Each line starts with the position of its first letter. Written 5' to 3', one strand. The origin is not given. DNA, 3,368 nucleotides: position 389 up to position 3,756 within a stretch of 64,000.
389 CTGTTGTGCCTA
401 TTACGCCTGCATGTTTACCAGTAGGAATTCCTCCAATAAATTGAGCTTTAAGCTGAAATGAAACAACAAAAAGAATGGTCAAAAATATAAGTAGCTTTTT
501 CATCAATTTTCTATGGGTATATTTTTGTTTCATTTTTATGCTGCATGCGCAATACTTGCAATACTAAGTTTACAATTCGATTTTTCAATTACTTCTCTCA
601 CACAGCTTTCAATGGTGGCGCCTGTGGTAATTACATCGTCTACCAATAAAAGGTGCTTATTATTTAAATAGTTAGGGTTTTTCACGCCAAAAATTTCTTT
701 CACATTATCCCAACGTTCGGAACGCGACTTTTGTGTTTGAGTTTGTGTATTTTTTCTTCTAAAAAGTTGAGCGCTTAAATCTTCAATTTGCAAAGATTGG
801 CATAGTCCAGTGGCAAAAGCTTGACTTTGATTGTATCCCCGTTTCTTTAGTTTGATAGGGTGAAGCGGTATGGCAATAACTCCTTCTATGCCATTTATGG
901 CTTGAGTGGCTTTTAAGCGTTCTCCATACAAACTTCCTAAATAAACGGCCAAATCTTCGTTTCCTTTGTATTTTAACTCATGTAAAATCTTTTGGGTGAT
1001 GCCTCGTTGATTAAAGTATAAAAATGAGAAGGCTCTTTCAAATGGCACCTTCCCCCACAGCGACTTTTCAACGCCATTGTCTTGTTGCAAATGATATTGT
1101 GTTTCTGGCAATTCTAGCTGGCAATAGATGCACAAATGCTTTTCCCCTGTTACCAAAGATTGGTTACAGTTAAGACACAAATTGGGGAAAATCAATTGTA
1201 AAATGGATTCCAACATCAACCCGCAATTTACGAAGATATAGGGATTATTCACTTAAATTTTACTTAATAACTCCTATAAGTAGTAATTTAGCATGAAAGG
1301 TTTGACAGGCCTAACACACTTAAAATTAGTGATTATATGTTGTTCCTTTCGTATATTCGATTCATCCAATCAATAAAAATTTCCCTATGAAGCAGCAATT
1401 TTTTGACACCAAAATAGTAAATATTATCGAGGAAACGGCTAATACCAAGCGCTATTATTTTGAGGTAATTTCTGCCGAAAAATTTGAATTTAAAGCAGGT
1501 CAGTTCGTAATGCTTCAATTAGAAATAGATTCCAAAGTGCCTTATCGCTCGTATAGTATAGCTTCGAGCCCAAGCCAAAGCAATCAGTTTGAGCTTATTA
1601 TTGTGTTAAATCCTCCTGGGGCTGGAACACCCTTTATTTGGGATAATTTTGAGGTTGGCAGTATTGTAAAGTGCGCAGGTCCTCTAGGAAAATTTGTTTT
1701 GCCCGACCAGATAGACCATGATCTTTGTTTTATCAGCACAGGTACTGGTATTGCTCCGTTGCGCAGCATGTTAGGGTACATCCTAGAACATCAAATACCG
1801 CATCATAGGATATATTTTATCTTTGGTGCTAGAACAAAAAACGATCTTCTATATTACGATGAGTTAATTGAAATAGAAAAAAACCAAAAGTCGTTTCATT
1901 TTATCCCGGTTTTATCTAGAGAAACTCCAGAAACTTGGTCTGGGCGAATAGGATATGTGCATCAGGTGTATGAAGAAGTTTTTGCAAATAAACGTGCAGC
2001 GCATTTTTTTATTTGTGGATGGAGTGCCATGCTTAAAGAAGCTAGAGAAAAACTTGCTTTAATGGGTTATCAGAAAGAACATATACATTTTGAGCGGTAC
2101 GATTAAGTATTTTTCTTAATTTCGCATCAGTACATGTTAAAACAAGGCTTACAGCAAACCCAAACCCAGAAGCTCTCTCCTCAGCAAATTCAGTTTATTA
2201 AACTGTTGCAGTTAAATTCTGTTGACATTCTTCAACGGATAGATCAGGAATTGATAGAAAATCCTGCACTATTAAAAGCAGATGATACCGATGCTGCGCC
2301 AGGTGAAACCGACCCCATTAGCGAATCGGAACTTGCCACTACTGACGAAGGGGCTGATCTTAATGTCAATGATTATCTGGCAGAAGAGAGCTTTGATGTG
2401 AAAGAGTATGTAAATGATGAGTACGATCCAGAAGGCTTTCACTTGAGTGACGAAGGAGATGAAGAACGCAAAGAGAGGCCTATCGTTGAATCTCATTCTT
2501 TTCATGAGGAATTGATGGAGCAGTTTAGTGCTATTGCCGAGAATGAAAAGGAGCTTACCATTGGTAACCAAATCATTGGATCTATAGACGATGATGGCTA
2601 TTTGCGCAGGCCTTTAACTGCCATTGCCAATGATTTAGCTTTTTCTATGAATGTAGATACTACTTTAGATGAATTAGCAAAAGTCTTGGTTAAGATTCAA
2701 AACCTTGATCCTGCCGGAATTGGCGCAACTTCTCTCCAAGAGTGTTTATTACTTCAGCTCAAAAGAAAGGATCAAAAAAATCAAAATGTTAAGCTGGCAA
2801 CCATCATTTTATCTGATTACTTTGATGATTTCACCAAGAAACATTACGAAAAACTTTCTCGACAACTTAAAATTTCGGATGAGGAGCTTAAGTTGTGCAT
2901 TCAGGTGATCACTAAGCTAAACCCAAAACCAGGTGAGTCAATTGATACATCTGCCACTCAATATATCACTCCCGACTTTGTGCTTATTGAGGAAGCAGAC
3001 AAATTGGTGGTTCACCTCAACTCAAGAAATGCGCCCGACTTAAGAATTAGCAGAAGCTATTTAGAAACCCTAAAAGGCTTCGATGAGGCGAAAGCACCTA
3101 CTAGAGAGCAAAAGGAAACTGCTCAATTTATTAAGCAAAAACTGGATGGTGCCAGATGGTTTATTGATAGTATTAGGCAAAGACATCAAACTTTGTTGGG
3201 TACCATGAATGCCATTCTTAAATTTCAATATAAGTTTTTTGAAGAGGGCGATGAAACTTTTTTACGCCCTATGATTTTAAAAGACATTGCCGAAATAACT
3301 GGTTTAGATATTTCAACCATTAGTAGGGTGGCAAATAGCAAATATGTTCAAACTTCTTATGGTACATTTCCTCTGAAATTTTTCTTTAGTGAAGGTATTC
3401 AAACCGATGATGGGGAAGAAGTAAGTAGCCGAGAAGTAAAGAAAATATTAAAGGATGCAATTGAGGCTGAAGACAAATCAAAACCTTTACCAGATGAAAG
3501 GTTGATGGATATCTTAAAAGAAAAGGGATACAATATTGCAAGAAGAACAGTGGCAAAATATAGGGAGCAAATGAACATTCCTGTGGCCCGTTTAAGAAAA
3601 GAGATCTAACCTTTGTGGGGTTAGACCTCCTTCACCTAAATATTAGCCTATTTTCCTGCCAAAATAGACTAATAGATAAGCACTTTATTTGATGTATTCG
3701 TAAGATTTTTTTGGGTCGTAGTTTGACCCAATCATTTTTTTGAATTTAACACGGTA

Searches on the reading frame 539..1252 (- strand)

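Call 48: search_protein_families(library=pfam, proteins=[window:539-1252:-], max_evalue=0.00001)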
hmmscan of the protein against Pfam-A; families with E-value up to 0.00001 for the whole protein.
window:539-1252:- (238 aa): 1 family
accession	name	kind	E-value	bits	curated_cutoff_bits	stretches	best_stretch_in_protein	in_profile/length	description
PF00156.33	Pribosyltran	-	4.4e-07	29.8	26.3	1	147-232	48-119/158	Phosphoribosyl transferase domain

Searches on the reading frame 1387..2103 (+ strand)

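Call 48: search_protein_families(library=pfam, proteins=[window:1387-2103:+], max_evalue=0.00001)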
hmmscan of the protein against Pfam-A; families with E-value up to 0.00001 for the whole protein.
window:1387-2103:+ (239 aa): 2 families
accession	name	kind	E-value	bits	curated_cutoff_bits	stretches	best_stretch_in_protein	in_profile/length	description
PF00175.26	NAD_binding_1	-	8.3e-23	81.6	22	1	115-220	1-108/109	Oxidoreductase NAD-binding domain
PF00970.30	FAD_binding_6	-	5.5e-15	55.9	21.1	1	9-103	3-97/99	Oxidoreductase FAD-binding domain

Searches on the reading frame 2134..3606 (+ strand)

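Call 48: search_protein_families(library=pfam, proteins=[window:2134-3606:+], max_evalue=0.00001)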
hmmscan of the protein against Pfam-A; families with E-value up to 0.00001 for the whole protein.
window:2134-3606:+ (491 aa): 3 families
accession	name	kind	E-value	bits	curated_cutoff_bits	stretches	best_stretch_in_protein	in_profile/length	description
PF04963.19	Sigma54_CBD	-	2e-56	191.1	22.9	1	118-309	7-185/185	Sigma-54 factor, core binding domain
PF04552.19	Sigma54_DBD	-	1.4e-52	178.1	22.8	1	331-489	2-159/160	Sigma-54, DNA binding domain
PF00309.25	Sigma54_AID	-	3.2e-13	49.7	23.8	1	3-46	1-44/46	Sigma-54 factor, Activator interacting domain (AID)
